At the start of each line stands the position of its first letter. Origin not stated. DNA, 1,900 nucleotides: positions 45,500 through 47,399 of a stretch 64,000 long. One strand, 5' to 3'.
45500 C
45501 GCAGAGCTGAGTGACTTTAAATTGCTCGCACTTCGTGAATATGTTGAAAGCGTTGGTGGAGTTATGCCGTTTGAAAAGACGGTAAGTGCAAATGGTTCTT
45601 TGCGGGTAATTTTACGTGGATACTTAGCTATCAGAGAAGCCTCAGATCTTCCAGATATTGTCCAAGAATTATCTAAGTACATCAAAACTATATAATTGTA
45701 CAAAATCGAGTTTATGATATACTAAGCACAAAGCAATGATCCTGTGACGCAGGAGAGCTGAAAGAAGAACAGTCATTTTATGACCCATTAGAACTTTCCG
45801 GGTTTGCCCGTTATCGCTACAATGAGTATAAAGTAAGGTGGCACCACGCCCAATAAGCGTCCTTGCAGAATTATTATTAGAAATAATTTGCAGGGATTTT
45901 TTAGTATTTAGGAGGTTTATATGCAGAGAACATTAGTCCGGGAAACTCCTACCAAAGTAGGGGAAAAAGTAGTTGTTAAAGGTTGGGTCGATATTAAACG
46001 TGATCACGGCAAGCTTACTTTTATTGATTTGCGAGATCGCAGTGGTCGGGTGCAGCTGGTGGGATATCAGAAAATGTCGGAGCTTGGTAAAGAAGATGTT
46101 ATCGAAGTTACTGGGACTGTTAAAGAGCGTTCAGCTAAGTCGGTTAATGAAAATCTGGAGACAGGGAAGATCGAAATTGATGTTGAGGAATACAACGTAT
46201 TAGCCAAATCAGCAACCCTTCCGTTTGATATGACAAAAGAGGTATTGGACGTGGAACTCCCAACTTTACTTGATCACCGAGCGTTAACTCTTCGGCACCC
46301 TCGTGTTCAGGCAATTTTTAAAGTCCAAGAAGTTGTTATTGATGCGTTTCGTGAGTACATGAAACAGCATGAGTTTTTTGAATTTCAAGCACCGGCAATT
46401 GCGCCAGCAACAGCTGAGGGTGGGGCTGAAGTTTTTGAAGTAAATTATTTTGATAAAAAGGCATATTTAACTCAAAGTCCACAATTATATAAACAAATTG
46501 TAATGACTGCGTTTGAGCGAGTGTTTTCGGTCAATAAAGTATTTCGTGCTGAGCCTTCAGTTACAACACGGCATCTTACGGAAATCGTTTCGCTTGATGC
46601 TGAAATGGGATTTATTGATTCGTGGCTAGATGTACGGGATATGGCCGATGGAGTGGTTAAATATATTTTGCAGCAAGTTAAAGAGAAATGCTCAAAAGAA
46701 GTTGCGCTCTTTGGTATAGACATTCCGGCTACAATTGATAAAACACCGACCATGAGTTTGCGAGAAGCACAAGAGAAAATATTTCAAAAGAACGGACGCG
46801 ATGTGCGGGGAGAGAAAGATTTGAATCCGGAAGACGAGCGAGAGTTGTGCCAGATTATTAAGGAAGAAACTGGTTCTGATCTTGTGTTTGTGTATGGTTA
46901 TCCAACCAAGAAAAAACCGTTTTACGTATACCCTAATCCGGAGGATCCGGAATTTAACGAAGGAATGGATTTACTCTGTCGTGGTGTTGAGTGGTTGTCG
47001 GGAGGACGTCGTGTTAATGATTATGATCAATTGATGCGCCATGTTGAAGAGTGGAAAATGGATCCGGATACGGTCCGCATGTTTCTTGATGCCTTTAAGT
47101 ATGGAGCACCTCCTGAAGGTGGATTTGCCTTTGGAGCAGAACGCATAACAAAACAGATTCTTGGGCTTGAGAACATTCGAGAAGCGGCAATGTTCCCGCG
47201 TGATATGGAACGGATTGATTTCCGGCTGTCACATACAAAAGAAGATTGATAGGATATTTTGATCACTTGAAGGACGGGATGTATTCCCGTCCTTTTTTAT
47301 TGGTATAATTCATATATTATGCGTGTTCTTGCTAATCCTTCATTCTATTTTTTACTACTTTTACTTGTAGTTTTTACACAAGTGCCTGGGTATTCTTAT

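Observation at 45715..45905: Candidate T-box leader controlling a type-2 AspRS/AsnRS in a CPR-like genome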

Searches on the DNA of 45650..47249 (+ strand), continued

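Call 74: search_rna_families(sources=[L002, L165, L027, L038, L032, L062], threshold=evalue, max_evalue=0.01)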
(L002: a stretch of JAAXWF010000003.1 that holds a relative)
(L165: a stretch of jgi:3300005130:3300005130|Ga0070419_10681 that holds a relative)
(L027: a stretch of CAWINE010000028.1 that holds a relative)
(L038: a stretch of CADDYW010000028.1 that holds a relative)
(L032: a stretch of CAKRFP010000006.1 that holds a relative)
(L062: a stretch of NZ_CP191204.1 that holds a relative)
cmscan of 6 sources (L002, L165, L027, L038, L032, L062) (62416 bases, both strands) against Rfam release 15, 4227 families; matches with E-value up to 0.01: 8.
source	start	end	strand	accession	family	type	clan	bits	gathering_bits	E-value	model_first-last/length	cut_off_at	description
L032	4596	4832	+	RF00230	T-box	Cis-reg; leader;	-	84.1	93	9.4e-17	1-219/219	no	T-box leader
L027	4637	4966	+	RF00230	T-box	Cis-reg; leader;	-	83.4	93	1.4e-16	1-219/219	no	T-box leader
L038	4643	4809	+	RF00230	T-box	Cis-reg; leader;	-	64.5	93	1e-11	1-219/219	no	T-box leader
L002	4800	4955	+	RF00230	T-box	Cis-reg; leader;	-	42.8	93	4e-06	1-219/219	no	T-box leader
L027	3331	3394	+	RF03638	mir-1537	Gene; miRNA;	-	41.3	63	3.8e-05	1-61/61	no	mir-1537 microRNA precursor family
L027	3331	3394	-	RF03638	mir-1537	Gene; miRNA;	-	40.7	63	5.3e-05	1-61/61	no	mir-1537 microRNA precursor family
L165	2813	2946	+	RF00230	T-box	Cis-reg; leader;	-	37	93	0.00013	1-219/219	no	T-box leader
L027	10069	10141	-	RF03792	MIR6462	Gene; miRNA;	-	37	96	0.0063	1-119/119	no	MIR6462 microRNA precursor family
